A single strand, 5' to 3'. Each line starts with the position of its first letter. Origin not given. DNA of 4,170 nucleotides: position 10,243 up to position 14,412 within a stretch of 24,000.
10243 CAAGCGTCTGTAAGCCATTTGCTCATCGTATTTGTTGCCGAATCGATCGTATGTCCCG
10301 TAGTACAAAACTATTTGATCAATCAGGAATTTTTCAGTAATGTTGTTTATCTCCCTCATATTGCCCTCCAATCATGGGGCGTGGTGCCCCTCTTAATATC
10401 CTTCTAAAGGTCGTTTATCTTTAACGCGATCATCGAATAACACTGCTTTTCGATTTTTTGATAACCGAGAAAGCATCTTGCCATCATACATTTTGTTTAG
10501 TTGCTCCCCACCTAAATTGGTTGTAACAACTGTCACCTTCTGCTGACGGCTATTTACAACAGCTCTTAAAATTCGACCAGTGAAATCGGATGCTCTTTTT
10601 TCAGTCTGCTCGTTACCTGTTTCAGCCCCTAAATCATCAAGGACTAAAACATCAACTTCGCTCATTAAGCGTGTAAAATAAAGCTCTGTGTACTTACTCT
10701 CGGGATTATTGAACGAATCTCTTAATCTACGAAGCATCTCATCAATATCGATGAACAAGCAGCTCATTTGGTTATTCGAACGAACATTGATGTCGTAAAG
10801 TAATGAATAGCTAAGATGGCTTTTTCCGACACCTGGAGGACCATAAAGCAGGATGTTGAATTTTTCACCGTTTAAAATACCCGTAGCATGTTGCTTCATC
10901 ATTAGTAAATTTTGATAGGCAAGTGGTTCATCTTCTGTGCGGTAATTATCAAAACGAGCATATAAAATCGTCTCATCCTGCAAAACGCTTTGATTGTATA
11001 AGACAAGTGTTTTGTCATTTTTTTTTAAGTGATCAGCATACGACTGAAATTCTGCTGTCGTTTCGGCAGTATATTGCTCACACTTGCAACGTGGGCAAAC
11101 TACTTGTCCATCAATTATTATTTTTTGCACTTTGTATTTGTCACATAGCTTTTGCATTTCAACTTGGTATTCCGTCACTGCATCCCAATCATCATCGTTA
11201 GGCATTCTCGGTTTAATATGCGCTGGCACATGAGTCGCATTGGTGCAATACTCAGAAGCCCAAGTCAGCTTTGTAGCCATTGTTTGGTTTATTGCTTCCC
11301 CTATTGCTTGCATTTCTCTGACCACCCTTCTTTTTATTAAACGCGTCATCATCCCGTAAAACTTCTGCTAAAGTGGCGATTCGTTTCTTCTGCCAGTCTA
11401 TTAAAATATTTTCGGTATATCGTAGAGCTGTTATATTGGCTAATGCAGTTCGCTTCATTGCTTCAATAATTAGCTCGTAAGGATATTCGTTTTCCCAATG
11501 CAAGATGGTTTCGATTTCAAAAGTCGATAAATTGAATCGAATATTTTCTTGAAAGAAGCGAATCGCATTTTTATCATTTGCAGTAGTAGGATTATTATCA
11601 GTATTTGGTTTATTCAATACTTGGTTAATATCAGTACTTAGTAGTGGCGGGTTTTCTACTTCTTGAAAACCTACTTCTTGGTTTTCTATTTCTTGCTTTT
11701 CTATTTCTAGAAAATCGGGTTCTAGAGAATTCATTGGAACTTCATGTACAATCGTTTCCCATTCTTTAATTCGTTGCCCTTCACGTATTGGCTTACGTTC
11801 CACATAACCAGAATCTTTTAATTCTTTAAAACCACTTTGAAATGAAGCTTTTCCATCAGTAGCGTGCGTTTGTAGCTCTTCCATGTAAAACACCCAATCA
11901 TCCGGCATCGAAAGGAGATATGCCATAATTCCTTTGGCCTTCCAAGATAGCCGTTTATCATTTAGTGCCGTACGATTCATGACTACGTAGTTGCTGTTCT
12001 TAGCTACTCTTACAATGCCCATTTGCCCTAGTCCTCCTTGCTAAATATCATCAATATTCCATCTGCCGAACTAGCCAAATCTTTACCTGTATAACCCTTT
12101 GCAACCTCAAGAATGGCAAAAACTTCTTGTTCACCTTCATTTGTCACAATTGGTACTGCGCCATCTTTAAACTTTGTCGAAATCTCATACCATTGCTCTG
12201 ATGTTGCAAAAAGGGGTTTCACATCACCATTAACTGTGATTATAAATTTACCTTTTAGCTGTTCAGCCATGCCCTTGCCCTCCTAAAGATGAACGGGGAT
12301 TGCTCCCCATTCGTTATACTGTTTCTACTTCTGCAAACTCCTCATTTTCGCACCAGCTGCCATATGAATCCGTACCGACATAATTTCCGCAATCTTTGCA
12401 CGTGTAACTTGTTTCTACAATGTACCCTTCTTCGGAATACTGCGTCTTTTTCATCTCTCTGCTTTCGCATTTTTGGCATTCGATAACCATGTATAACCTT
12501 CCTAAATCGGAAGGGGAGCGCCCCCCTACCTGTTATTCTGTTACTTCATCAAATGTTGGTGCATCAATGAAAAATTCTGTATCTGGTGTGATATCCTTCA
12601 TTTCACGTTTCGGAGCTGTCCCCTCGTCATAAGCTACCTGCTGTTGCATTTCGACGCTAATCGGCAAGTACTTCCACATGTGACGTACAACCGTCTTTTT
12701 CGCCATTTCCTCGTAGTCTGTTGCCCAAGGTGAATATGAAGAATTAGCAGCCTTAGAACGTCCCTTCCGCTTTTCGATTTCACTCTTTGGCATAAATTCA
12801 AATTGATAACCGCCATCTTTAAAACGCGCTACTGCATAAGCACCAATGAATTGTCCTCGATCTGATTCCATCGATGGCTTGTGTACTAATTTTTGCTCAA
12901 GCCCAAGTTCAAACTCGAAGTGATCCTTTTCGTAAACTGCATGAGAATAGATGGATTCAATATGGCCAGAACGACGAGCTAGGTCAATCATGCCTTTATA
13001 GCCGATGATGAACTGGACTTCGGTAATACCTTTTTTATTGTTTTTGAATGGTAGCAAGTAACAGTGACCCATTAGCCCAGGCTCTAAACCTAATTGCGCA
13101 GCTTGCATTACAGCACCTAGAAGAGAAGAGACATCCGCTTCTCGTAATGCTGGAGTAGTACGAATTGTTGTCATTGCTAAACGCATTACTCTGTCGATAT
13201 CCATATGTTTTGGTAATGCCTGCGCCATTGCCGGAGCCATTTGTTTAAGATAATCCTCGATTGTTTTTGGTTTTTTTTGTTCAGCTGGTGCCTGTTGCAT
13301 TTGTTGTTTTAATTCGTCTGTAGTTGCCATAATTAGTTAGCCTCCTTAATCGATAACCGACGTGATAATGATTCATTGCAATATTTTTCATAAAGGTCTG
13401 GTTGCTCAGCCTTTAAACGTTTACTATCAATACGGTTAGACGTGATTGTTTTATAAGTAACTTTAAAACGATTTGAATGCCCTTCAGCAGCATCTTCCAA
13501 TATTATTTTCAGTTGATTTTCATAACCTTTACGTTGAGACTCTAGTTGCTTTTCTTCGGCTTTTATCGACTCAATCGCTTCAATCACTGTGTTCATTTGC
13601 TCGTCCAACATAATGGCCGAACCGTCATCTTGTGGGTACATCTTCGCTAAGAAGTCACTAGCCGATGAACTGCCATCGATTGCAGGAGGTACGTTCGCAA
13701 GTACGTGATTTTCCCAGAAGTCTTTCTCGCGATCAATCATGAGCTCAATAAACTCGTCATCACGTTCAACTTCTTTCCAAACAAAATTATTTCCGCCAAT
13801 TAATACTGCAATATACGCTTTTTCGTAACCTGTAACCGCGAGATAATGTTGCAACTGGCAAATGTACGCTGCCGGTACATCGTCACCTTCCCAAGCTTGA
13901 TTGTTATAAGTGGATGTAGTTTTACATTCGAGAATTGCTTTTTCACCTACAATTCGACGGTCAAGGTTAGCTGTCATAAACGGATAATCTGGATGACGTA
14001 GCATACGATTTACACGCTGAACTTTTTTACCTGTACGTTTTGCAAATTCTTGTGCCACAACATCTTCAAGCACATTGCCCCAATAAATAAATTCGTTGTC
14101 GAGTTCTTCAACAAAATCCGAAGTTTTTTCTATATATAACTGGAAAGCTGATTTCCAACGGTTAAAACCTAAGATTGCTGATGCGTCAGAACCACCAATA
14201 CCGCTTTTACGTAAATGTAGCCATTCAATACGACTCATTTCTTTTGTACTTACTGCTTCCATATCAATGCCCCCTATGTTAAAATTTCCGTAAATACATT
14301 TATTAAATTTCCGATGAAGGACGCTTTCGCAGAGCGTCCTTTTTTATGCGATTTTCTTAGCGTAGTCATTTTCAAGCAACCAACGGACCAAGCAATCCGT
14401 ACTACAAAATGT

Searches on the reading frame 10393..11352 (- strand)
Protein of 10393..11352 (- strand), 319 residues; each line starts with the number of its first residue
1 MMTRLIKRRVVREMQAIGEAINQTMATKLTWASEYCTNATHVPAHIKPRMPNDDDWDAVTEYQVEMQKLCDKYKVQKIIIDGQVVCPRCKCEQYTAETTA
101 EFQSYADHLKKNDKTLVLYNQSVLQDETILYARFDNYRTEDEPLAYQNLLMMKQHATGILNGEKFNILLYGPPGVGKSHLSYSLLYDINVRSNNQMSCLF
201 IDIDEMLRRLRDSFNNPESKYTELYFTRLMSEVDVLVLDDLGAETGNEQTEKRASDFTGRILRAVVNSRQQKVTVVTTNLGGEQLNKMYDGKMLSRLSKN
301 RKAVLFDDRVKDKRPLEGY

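Call 101: search_protein_families(library=pfam, proteins=[window:10393-11352:-], max_evalue=0.0001)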
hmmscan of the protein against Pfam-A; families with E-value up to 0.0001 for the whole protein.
window:10393-11352:- (319 aa): 5 families
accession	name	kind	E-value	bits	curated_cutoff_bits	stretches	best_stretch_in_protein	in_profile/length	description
PF01695.23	IstB_IS21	-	5.8e-09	36.2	24.1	1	163-290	91-204/238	IstB-like ATP binding protein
PF00004.35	AAA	-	7.5e-07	30.1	21.2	1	167-280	1-110/131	ATPase family associated with various cellular activities (AAA)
PF00308.24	Bac_DnaA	-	1e-06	29.5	23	1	162-297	31-155/162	Bacterial DnaA ATPAse domain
PF06745.19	ATPase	-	1.3e-05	25.2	26.6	0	166-276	21-125/231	KaiC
PF13481.12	AAA_25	-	6.3e-05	23.1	27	0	165-189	34-58/195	AAA domain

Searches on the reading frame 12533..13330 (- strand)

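Call 101: search_protein_families(library=pfam, proteins=[window:12533-13330:-], max_evalue=0.0001)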
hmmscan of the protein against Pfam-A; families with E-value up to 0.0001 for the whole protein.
window:12533-13330:- (265 aa): 1 family
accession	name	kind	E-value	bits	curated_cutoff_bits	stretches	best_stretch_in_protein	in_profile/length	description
PF03837.19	RecT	-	3.4e-60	203.4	24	1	47-246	2-192/198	RecT family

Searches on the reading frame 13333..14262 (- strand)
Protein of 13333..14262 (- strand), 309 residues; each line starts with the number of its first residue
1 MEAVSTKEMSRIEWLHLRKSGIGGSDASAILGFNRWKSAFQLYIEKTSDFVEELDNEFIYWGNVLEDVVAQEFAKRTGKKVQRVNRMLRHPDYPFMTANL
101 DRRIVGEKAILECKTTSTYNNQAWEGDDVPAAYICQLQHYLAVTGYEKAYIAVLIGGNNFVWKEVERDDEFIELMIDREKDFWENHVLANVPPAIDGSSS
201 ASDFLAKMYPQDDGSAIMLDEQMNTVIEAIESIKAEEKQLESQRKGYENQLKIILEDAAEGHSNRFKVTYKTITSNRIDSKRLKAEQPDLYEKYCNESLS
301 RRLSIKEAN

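Call 101: search_protein_families(library=pfam, proteins=[window:13333-14262:-], max_evalue=0.0001)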
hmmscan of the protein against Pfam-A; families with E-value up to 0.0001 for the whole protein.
window:13333-14262:- (309 aa): 1 family
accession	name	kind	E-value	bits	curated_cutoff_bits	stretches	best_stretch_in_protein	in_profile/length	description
PF09588.16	YqaJ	-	2.1e-41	142.1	22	1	13-147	1-150/150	YqaJ-like viral recombinase domain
